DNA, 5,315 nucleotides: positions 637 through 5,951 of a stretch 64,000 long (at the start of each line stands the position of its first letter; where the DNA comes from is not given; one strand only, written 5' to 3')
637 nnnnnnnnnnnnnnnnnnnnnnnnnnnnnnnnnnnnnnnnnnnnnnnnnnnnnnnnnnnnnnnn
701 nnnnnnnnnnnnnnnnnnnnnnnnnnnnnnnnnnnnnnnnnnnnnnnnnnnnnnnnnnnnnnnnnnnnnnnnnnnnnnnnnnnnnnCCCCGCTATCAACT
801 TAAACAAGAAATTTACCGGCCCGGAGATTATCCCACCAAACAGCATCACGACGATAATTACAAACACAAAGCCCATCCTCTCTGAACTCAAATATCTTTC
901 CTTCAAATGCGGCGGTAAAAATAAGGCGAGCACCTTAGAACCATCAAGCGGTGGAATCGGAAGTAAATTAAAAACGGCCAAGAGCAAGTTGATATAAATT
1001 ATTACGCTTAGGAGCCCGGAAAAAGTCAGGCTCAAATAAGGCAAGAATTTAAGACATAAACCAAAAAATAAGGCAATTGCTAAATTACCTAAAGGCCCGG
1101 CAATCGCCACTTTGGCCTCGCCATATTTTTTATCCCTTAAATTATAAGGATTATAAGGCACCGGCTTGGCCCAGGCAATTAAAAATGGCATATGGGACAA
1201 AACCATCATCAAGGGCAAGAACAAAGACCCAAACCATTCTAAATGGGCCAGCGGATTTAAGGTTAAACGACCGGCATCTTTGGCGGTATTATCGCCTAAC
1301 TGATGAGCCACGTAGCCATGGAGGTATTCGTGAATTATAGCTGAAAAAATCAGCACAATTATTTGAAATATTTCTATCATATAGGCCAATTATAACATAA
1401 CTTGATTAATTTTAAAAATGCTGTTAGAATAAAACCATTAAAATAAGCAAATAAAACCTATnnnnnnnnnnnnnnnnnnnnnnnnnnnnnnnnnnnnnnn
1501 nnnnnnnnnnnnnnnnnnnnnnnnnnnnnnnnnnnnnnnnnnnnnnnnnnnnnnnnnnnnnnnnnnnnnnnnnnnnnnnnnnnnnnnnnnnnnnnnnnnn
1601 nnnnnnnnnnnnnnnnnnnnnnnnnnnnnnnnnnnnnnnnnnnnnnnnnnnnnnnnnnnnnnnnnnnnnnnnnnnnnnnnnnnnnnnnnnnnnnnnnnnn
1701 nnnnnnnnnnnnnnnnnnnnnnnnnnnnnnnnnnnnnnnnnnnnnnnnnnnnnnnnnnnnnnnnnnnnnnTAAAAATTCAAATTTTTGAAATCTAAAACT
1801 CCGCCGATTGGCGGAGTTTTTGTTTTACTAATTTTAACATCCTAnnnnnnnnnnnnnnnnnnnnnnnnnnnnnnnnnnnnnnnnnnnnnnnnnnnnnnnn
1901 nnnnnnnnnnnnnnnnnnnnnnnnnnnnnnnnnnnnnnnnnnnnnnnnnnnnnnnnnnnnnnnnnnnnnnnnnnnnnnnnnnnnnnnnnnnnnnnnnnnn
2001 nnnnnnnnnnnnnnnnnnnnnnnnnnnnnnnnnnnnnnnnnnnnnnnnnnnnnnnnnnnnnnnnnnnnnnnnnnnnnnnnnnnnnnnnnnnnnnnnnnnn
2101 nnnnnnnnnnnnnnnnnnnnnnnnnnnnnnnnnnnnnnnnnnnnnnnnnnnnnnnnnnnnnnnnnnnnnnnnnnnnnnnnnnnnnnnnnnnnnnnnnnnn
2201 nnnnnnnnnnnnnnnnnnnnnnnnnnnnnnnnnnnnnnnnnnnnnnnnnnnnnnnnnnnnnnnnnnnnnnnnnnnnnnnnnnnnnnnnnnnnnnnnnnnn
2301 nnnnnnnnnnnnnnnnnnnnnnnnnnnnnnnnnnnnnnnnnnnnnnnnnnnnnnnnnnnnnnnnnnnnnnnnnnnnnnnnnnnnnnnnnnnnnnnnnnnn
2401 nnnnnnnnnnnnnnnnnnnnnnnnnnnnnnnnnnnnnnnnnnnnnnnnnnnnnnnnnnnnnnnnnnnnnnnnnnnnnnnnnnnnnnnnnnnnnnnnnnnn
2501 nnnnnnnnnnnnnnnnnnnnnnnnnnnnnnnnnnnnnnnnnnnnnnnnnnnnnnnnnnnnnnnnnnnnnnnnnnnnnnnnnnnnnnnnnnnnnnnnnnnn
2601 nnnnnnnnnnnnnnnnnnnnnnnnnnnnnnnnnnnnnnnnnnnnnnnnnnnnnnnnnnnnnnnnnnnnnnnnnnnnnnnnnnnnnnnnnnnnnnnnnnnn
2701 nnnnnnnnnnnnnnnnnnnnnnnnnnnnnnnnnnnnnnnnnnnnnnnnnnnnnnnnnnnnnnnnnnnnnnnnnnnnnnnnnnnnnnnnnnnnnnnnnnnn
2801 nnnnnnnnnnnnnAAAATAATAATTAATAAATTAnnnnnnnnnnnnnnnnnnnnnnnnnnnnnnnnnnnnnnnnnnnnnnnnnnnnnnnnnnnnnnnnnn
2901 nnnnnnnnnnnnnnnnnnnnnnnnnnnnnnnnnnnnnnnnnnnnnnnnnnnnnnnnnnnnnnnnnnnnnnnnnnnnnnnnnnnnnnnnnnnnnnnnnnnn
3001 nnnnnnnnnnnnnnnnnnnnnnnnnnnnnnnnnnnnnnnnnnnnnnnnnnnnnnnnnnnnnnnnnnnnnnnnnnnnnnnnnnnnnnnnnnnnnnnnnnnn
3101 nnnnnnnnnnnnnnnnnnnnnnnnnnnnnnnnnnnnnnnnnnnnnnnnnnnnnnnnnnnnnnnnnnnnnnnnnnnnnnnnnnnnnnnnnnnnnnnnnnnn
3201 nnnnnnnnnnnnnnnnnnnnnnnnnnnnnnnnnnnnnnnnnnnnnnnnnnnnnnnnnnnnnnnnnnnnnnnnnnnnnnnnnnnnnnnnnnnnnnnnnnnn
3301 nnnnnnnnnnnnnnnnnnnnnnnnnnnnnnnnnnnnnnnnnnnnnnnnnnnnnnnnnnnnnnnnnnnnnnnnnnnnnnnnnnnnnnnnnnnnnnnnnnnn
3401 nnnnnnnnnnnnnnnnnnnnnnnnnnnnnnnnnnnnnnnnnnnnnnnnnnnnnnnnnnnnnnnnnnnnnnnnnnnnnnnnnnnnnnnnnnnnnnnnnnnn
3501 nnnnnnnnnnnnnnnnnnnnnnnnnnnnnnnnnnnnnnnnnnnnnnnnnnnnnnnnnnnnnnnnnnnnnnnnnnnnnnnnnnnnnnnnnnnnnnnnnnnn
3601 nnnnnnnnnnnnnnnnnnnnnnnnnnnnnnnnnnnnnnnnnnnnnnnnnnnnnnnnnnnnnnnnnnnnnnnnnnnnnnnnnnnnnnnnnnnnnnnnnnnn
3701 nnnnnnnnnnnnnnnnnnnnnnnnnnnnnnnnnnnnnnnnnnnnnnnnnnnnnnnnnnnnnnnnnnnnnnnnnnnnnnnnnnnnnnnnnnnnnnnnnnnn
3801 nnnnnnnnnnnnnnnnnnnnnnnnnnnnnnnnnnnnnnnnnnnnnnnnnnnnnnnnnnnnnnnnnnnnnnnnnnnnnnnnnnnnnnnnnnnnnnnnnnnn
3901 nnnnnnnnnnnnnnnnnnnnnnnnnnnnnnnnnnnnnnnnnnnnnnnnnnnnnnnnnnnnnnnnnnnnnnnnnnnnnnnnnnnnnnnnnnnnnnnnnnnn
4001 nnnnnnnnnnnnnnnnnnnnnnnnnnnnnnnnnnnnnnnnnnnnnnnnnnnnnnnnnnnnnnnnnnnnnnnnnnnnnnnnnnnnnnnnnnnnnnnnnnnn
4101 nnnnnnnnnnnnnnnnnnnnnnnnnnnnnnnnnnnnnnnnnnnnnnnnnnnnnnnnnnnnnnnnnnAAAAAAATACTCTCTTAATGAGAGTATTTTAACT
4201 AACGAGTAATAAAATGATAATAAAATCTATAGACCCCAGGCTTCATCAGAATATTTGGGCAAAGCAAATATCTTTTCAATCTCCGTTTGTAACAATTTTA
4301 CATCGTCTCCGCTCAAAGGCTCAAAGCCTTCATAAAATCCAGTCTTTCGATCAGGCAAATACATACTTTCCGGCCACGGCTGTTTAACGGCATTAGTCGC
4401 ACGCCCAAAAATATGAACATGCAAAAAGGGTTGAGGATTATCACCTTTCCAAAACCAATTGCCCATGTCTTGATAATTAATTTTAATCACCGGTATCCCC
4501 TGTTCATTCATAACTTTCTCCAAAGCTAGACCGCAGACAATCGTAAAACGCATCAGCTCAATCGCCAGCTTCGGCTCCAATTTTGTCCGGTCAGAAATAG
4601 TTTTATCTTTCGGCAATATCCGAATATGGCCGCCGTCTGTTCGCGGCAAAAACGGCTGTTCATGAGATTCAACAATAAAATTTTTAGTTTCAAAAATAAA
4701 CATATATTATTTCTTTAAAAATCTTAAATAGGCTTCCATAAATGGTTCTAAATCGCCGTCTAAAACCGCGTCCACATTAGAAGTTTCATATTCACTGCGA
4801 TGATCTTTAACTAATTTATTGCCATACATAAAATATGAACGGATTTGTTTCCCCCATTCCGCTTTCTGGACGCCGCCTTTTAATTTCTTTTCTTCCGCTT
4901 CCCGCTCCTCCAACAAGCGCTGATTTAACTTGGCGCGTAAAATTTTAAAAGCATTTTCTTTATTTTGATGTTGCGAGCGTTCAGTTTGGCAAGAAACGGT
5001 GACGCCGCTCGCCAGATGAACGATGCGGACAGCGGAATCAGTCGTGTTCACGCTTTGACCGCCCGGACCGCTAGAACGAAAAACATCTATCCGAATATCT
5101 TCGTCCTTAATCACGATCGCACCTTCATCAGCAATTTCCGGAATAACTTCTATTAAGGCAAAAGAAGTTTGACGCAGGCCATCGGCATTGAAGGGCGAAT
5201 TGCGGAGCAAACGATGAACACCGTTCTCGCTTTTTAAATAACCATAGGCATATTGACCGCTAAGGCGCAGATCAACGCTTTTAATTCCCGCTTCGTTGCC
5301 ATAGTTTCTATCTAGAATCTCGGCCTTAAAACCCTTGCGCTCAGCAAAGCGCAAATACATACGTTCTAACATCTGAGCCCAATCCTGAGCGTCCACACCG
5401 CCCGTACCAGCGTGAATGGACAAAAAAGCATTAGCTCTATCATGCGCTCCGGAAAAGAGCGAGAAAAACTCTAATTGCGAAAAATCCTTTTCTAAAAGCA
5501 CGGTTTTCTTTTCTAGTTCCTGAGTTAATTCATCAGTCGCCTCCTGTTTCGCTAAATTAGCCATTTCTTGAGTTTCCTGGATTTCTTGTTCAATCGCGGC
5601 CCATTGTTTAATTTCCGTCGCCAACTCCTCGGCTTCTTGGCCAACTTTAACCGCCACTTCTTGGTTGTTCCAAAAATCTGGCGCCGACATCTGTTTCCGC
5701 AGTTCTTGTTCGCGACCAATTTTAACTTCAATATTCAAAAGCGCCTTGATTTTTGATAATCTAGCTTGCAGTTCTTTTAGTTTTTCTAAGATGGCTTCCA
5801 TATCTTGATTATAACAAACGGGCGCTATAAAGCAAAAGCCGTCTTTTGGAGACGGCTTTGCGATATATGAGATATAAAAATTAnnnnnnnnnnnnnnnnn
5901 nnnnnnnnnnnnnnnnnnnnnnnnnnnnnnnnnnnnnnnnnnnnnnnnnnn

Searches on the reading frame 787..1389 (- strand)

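Call 54: search_protein_families(library=pfam, proteins=[window:787-1389:-], max_evalue=0.001)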
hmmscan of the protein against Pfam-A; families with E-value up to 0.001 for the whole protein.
window:787-1389:- (201 aa): 1 family
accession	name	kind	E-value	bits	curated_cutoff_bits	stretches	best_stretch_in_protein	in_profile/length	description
PF02163.28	Peptidase_M50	-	1.1e-10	41.7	27.2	1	122-182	158-217/221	Peptidase family M50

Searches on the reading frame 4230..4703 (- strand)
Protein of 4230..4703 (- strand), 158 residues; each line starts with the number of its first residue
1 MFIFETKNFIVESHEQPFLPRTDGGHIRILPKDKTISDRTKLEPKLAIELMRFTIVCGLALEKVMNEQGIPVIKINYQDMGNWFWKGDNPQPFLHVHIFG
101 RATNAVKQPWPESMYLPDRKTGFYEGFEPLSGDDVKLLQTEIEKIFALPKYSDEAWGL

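Call 54: search_protein_families(library=pfam, proteins=[window:4230-4703:-], max_evalue=0.001)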
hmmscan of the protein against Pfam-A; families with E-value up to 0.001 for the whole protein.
window:4230-4703:- (158 aa): 1 family
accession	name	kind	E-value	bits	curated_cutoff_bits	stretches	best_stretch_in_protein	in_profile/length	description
PF01230.28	HIT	-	2.3e-05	25.4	21.5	1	4-102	10-96/98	HIT domain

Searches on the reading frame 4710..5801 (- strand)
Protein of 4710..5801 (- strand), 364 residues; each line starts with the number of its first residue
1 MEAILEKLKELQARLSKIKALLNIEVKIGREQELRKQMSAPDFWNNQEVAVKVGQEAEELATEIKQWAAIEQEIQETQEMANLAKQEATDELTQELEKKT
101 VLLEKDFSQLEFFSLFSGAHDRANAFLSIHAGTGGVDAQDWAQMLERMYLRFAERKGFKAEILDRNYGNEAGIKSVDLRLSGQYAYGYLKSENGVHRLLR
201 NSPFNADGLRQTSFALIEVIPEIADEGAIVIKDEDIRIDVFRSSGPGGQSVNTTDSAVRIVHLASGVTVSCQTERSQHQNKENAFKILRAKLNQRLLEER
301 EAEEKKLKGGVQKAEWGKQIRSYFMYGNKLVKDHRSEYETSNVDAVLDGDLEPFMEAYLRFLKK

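Call 54: search_protein_families(library=pfam, proteins=[window:4710-5801:-], max_evalue=0.001)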
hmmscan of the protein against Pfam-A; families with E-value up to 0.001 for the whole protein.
window:4710-5801:- (364 aa): 2 families
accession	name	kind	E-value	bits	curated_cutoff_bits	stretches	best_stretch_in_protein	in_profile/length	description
PF03462.23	PCRF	-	1.9e-50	171.8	24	1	31-216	5-193/194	PCRF domain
PF00472.26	RF-1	-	4.1e-38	130.3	35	1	228-335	4-116/116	RF-1 domain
